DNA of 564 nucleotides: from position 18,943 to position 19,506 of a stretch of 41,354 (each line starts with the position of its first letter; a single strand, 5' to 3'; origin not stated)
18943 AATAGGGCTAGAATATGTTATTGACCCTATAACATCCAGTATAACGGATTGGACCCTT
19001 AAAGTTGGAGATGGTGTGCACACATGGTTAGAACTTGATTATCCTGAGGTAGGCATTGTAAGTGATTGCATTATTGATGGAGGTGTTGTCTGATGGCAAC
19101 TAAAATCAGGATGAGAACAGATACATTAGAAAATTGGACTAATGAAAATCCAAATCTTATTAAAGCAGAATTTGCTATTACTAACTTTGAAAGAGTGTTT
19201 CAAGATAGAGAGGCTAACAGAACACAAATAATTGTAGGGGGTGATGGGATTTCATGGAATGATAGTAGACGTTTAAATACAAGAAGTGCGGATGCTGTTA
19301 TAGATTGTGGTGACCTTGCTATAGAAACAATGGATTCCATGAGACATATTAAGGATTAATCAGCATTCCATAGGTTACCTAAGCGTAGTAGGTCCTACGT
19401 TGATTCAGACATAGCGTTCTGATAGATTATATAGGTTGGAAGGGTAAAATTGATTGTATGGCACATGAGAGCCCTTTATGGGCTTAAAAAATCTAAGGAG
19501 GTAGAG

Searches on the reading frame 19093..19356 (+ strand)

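Call 81: search_protein_families(library=pfam, proteins=[window:19093-19356:+], max_evalue=1)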
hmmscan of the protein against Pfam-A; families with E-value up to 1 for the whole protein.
window:19093-19356:+ (88 aa): 1 family
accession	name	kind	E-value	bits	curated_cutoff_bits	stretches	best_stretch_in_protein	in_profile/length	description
PF24343.1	OB_DEPS-1_1st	-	0.14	13.2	27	1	26-63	39-75/84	P-granule-associated protein DEPS-1, first OB-fold domain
